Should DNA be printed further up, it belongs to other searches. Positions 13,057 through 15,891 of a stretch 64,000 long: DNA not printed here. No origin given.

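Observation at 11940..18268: NarG-type (Asp-ligand) periplasmic Mo enzyme wired to a Psr-type beta/NrfD module, with CBS and HPP genes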

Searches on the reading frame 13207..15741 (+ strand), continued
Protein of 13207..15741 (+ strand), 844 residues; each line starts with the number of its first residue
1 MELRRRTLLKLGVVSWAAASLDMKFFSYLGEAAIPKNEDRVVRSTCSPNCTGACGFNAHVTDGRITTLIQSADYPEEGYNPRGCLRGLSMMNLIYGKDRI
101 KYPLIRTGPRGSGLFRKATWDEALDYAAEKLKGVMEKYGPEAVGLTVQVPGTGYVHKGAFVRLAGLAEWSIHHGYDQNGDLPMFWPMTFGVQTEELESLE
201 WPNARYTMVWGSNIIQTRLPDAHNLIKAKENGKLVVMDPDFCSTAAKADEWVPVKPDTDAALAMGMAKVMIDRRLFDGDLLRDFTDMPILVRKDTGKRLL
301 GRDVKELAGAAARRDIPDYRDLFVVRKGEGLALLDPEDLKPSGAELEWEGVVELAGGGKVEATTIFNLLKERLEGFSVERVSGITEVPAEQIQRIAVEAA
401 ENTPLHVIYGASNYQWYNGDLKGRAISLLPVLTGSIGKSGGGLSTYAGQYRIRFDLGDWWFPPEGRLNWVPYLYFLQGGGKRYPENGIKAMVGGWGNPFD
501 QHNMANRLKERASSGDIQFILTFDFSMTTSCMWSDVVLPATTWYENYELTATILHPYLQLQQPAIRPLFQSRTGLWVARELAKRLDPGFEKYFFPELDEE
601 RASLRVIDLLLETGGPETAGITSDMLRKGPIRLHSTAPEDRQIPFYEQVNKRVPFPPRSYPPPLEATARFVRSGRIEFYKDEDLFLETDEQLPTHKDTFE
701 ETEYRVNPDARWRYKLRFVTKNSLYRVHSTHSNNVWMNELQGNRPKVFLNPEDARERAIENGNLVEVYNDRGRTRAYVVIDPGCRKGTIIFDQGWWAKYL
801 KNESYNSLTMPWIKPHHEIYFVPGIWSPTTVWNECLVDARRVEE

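Call 37: get_annotated_region(hit=H64, flank=6000)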
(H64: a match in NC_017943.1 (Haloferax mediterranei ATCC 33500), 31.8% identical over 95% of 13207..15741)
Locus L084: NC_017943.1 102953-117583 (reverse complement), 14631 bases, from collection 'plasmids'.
description: Haloferax mediterranei ATCC 33500 plasmid pHM300, complete sequence
organism: Haloferax mediterranei ATCC 33500 (NCBI taxid 523841)
taxonomy: Archaea; Euryarchaeota; Halobacteria; Halobacteriales; Haloferacaceae; Haloferax; Haloferax mediterranei; Haloferax mediterranei ATCC 33500
host: -; source: -; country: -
typing (MOB-suite, as given by PLSDB): non-mobilizable
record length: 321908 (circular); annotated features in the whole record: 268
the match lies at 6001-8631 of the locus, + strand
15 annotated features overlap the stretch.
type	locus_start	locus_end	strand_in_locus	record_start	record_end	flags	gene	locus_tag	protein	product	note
CDS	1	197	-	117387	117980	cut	-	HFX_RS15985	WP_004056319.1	hypothetical protein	-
CDS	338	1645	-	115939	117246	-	-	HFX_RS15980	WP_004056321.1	MFS transporter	GO:0055085 - transmembrane transport [Evidence IEA]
CDS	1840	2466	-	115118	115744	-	-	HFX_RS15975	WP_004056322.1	TetR/AcrR family transcriptional regulator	GO:0006355 - regulation of DNA-templated transcription [Evidence IEA]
CDS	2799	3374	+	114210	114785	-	-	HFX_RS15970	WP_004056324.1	hypothetical protein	-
CDS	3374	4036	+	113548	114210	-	-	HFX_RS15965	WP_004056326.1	Rieske 2Fe-2S domain-containing protein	-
CDS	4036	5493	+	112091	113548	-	-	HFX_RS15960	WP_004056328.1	cytochrome bc complex cytochrome b subunit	-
CDS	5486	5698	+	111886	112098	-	-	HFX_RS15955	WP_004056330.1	hypothetical protein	-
CDS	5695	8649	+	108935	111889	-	narG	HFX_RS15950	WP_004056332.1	nitrate reductase subunit alpha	-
CDS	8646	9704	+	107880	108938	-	narH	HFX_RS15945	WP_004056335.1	nitrate reductase subunit beta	-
CDS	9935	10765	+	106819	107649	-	-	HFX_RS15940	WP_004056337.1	ethylbenzene dehydrogenase-related protein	-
CDS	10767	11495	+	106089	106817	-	-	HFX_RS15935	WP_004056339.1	molecular chaperone TorD family protein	-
CDS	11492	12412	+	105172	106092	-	-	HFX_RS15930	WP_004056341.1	hypothetical protein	-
CDS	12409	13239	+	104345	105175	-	-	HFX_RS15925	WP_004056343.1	HEAT repeat domain-containing protein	-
CDS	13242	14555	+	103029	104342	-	-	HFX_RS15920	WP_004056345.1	P-loop NTPase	-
CDS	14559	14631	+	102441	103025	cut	-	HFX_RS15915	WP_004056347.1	molybdopterin-dependent oxidoreductase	-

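Call 38: find_encoding_contigs(protein=P0105, flank=8000, max_places=1)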
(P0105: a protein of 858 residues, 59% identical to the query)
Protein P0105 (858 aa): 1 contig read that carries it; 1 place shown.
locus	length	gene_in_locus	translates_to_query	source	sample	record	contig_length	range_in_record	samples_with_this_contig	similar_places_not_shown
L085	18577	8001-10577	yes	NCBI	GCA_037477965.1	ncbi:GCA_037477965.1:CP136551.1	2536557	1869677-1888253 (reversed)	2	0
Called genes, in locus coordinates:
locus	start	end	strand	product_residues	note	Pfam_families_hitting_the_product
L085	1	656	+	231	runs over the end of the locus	PF02517:Rce1-like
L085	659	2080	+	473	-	PF01938:TRAM, PF05958:tRNA_U5-meth_tr, PF03602:Cons_hypoth95, PF13649:Methyltransf_25 (weak), PF13847:Methyltransf_31 (weak)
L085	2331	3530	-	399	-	PF00465:Fe-ADH, PF13685:Fe-ADH_2 (weak), PF25137:ADH_Fe_C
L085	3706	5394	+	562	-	PF00989:PAS (faint), PF08448:PAS_4 (faint), PF24820:Diguanyl_cycl_sensor (faint), PF00158:Sigma54_activat, PF14532:Sigma54_activ_2, PF07728:AAA_5, PF25601:AAA_lid_14, PF02954:HTH_8, +1 more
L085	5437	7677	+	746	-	PF04879:Molybdop_Fe4S4, PF00384:Molybdopterin, PF01568:Molydop_binding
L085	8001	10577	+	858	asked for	PF04879:Molybdop_Fe4S4, PF00384:Molybdopterin, PF01568:Molydop_binding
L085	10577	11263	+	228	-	PF12797:Fer4_2 (weak), PF12838:Fer4_7, PF13247:Fer4_11, PF00037:Fer4, PF13237:Fer4_10, PF12838:Fer4_7, PF13187:Fer4_9, PF13247:Fer4_11, +6 more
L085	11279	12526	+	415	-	PF03916:NrfD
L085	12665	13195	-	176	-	PF13487:HD_5, PF01966:HD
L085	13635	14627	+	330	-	-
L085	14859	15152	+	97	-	PF02627:CMD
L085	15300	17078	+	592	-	PF00009:GTP_EFTU, PF03144:GTP_EFTU_D2, PF22042:EF-G_D2 (weak), PF14492:EFG_III (weak), PF00679:EFG_C, PF21018:BipA_C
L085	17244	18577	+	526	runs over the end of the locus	PF01293:PEPCK_ATP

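Call 39: find_encoding_contigs(protein=P0066, flank=8000, max_places=1)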
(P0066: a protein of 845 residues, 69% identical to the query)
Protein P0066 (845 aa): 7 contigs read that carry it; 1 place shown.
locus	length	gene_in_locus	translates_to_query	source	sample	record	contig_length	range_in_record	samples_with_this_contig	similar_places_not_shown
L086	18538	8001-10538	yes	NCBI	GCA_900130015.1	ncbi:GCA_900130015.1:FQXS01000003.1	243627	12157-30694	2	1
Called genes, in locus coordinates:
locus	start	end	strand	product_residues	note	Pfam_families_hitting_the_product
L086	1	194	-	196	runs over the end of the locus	-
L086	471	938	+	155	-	PF05728:UPF0227 (weak), PF12146:Hydrolase_4, PF12697:Abhydrolase_6 (weak), PF00561:Abhydrolase_1 (weak)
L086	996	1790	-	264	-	PF02463:SMC_N (weak), PF00005:ABC_tran, PF13304:AAA_21 (faint)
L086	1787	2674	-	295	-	PF02653:BPD_transp_2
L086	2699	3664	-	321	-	PF04392:ABC_sub_bind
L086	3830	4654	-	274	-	PF00753:Lactamase_B, PF16123:HAGH_C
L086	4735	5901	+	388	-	PF00248:Aldo_ket_red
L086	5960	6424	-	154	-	-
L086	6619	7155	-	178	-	PF04982:TM_HPP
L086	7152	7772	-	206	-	PF00571:CBS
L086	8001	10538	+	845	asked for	PF04879:Molybdop_Fe4S4, PF00384:Molybdopterin, PF01568:Molydop_binding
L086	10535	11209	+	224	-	PF12797:Fer4_2 (weak), PF12838:Fer4_7 (weak), PF13237:Fer4_10 (weak), PF13247:Fer4_11, PF12797:Fer4_2, PF00037:Fer4, PF12837:Fer4_6 (weak), PF13187:Fer4_9, +7 more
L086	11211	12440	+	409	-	PF03916:NrfD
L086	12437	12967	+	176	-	PF02613:Nitrate_red_del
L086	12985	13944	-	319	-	PF00890:FAD_binding_2 (faint), PF01134:GIDA (faint), PF01266:DAO (faint), PF01946:Thi4 (faint), PF07992:Pyr_redox_2, PF12831:FAD_oxidored, PF13738:Pyr_redox_3, PF00070:Pyr_redox, +1 more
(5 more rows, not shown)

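Call 40: find_encoding_contigs(protein=P0103, flank=8000, max_places=1)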
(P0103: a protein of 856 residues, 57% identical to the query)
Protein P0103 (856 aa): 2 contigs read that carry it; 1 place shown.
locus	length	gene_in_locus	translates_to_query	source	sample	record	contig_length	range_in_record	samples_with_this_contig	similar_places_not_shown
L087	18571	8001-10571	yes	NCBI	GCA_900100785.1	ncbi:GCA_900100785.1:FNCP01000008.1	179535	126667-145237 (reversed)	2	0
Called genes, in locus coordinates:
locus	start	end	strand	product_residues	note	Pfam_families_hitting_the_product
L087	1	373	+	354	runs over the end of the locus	PF21016:RlmN_N, PF04055:Radical_SAM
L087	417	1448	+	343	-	PF00155:Aminotran_1_2 (weak), PF01212:Beta_elim_lyase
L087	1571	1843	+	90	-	PF01022:HTH_5, PF12840:HTH_20, PF13412:HTH_24, PF12802:MarR_2 (weak), PF21476:PF0610-like_N (weak), PF01978:TrmB (faint)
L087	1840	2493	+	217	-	PF07853:DUF1648, PF13630:SdpI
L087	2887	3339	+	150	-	PF14275:DUF4362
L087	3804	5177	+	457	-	-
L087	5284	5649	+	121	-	-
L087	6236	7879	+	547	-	PF03063:Prismane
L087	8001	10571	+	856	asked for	PF04879:Molybdop_Fe4S4, PF00384:Molybdopterin, PF01568:Molydop_binding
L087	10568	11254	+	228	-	PF12797:Fer4_2 (weak), PF12838:Fer4_7 (weak), PF13237:Fer4_10 (weak), PF13247:Fer4_11, PF00037:Fer4, PF12797:Fer4_2 (weak), PF12837:Fer4_6, PF13187:Fer4_9, +4 more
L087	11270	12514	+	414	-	PF03916:NrfD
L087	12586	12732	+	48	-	-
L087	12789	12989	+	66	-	-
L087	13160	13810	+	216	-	PF00081:Sod_Fe_N, PF02777:Sod_Fe_C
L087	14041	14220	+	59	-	-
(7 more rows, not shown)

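Call 53: search_protein_families(library=pfam, proteins=[L069:4610-5956:+, L034:4279-5472:+, L042:4001-4561:+, L063:1137-1859:-, L060:10609-11670:+, L034:1487-2518:-, L005:7472-9148:+, L085:5437-7677:+], max_evalue=0.0001)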
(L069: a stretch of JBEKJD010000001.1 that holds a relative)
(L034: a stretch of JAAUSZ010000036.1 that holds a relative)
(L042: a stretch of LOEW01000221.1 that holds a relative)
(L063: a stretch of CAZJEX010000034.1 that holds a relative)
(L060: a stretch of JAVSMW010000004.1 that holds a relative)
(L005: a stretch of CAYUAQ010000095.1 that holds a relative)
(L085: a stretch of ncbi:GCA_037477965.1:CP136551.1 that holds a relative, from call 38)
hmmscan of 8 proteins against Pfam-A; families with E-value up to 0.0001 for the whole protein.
L069:4610-5956:+ (448 aa): 5 families
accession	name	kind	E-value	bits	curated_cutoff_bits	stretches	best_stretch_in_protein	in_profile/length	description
PF13447.11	Multi-haem_cyto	-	5.2e-26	91.9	21.9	1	177-314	96-236/269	Seven times multi-haem cytochrome CxxCH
PF14522.11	Cytochrome_C7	-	1.5e-10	41.2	24.8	0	31-101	7-66/67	Cytochrome c7 and related cytochrome c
PF09699.15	Paired_CXXCH_1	-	1.2e-08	34.9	20.6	0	176-203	6-36/41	Doubled CXXCH motif (Paired_CXXCH_1)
PF13435.11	Cytochrome_C554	-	1.9e-07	32.4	20.8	0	198-256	1-58/84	Cytochrome c554 and c-prime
PF14537.11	Cytochrom_c3_2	-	1.3e-05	26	25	0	96-203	8-78/79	Cytochrome c3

L034:4279-5472:+ (397 aa): 4 families
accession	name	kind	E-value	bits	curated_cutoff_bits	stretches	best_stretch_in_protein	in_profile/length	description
PF19583.5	ODP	-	1.5e-19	71.1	27.2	1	36-226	4-194/194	ODP family beta lactamase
PF00258.30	Flavodoxin_1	-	3.6e-15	56.8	25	1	254-387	1-142/143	Flavodoxin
PF00753.33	Lactamase_B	-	6.2e-14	52.8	22.7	1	34-169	5-154/196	Metallo-beta-lactamase superfamily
PF12706.13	Lactamase_B_2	-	1.3e-07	31.8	27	1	45-146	2-115/200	Beta-lactamase superfamily domain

L042:4001-4561:+ (186 aa): 1 family
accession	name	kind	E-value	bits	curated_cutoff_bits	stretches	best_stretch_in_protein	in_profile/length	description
PF01814.28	Hemerythrin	-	3e-20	73.4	25.3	1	2-138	1-126/127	Hemerythrin HHE cation binding domain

L063:1137-1859:- (240 aa): 2 families
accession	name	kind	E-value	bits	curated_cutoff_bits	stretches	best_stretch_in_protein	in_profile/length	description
PF04405.19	ScdA_N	-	2.2e-21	75.7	32.5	1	11-65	2-56/56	Domain of Unknown function (DUF542)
PF01814.28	Hemerythrin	-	2.1e-14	54.5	25.3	1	87-236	5-126/127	Hemerythrin HHE cation binding domain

L060:10609-11670:+ (353 aa): 11 families
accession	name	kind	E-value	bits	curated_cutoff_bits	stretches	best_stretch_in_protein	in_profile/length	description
PF12838.12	Fer4_7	-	5.5e-17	62.4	27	2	34-76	3-52/52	4Fe-4S dicluster domain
PF00037.32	Fer4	-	7.5e-16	57.6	21.1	1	56-77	2-23/24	4Fe-4S binding domain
PF13187.11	Fer4_9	-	5.2e-12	46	27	2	246-289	2-51/52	4Fe-4S dicluster domain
PF13237.11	Fer4_10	-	2.3e-11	43.9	25.5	2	245-286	8-53/53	4Fe-4S dicluster domain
PF13484.11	Fer4_16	-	5.2e-11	43.6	30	0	246-275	2-29/66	4Fe-4S double cluster binding domain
PF12837.12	Fer4_6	-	6.5e-07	29.5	25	0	245-261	8-24/24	4Fe-4S binding domain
PF14697.11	Fer4_21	-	1.6e-06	28.6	35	0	29-75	5-55/59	4Fe-4S dicluster domain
PF13183.11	Fer4_8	-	3.1e-06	28.1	27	0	230-259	46-67/68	4Fe-4S dicluster domain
PF25160.1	LdpA_Fe-S-bd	-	4.5e-06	26.8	27.6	1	32-76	1-42/49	LdpA Fe-S cluster-binding domain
PF13746.11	Fer4_18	-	3.9e-05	24.2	27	0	221-286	37-96/114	4Fe-4S dicluster domain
PF12797.12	Fer4_2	-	6.2e-05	23.1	24.5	0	56-74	4-22/22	4Fe-4S binding domain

L034:1487-2518:- (343 aa): 0 families

L005:7472-9148:+ (558 aa): 6 families
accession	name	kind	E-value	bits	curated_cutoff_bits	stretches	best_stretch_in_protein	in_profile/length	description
PF00069.31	Pkinase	-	2.4e-55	188.2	31.7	1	248-492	5-257/263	Protein kinase domain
PF07714.23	PK_Tyr_Ser-Thr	-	1.4e-36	126.5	23.1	1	248-485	5-248/258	Protein tyrosine and serine/threonine kinase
PF00027.35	cNMP_binding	-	4e-15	56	27.5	1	130-214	3-88/89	Cyclic nucleotide-binding domain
PF03109.22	ABC1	-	2.5e-08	33.8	22.9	1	263-394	88-219/244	ABC1 atypical kinase-like domain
PF01636.29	APH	-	1.2e-06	29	23.2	1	347-401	154-210/239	Phosphotransferase enzyme family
PF17667.7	Pkinase_fungal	-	2.7e-06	26.8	24.1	1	358-421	302-375/387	Fungal protein kinase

L085:5437-7677:+ (746 aa): 3 families
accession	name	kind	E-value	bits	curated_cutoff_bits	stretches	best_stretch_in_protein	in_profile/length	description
PF00384.28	Molybdopterin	-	1.9e-53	182.2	24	1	80-504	1-352/353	Molybdopterin oxidoreductase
PF01568.27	Molydop_binding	-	1e-32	112.9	26.8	1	609-722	1-108/110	Molydopterin dinucleotide binding domain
PF04879.21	Molybdop_Fe4S4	-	2.4e-14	53.5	22.7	1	24-75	2-53/55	Molybdopterin oxidoreductase Fe4S4 domain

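Call 60: search_protein_representatives(protein=window:13207-15741:+)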
Query: 844 residues. Proteins with E-value up to 0.001 (for the whole library): 10950; up to 1e-10: 4328; up to 1e-30: 859. The best 150 are listed.
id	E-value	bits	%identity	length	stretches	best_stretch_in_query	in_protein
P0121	0.0e+00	1022.9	56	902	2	2-585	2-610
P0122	4.6e-282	954.4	53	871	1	32-842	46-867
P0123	4.0e-216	736.2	46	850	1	38-842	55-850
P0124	5.7e-135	467.7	46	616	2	135-585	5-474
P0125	3.0e-133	462.1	39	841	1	41-838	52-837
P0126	3.1e-124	432.2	62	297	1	551-842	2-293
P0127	2.3e-120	419.4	41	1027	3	39-452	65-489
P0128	2.1e-118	412.9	78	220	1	625-842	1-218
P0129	1.5e-105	370.4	37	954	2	38-457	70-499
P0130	3.9e-105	369.0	71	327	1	143-370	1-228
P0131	2.4e-102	359.8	35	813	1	6-810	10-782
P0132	4.9e-95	335.6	61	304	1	64-297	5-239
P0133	1.3e-93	330.9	34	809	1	38-819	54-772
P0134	3.0e-93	329.7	34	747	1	39-823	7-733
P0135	1.7e-91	323.9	61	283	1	36-272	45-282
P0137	1.9e-89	317.2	35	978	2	44-708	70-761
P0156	1.2e-77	278.1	32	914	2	39-446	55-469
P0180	4.2e-71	256.4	35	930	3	39-444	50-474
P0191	1.2e-69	251.6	34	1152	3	32-444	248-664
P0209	2.0e-67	244.2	34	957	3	39-445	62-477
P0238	1.2e-63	231.7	32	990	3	48-445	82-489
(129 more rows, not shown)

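Call 64: find_homologous_proteins(query=L065:6001-8697:+, max_evalue=1e-50)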
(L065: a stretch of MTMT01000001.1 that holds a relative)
Query L065:6001-8697:+ (898 aa): 1057 proteins with E <= 1e-50 among 8000 candidates; the best 120 are listed.
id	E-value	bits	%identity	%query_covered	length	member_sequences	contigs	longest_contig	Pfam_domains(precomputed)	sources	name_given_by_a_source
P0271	0.0e+0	1802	83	100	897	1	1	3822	PF00384.28,PF01568.28,PF04879.22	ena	-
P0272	0.0e+0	1791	84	100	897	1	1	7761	PF00384.28,PF01568.28,PF04879.22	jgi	jgi:anaerobic selenocysteine-containing dehydrogenase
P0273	0.0e+0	1789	84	100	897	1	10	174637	PF00384.28,PF01568.28,PF04879.22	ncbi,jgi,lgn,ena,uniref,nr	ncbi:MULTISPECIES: molybdopterin-dependent oxidoreductase [unclassified Archaeoglobus]|jgi:anaerobic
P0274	0.0e+0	1768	83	100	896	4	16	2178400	PF00384.28,PF01568.28,PF04879.22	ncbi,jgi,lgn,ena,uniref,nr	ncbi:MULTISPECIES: molybdopterin-dependent oxidoreductase [Archaeoglobus]|uniref:Molybdopterin oxido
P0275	0.0e+0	1741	81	98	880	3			PF00384.28,PF01568.28,PF04879.22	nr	nr:molybdopterin-dependent oxidoreductase [Archaeoglobus neptunius]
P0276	0.0e+0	1739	82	100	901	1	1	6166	PF00384.28,PF01568.28,PF04879.22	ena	-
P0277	0.0e+0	1728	81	100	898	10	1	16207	PF00384.28,PF01568.28,PF04879.22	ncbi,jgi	-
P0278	0.0e+0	1717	80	100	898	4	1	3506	PF00384.28,PF01568.28,PF04879.22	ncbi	-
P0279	0.0e+0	1710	79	100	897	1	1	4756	PF00384.28,PF01568.28,PF04879.22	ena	-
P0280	0.0e+0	1710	79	100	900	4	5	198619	PF00384.28,PF01568.28,PF04879.22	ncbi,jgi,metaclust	jgi:anaerobic selenocysteine-containing dehydrogenase|metaclust:\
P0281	0.0e+0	1707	79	100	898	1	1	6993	PF00384.28,PF01568.28,PF04879.22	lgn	-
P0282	0.0e+0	1693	78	100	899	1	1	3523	PF00384.28,PF01568.28,PF04879.22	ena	-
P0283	0.0e+0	1692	78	100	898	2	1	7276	PF00384.28,PF01568.28,PF04879.22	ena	-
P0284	0.0e+0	1691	78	100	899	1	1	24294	PF00384.28,PF01568.28,PF04879.22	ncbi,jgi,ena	-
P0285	0.0e+0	1691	78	100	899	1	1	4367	PF00384.28,PF01568.28,PF04879.22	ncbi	-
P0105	0.0e+0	1094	58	100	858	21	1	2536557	PF00384.28,PF01568.28,PF04879.22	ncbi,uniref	ncbi:Perchlorate reductase subunit alpha [Moorella thermoacetica]|uniref:molybdopterin-dependent oxi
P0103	0.0e+0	1075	54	100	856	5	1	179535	PF00384.28,PF01568.28,PF04879.22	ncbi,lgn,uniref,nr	ncbi:molybdopterin-dependent oxidoreductase [Desulfosporosinus hippei]|uniref:Tat (Twin-arginine tra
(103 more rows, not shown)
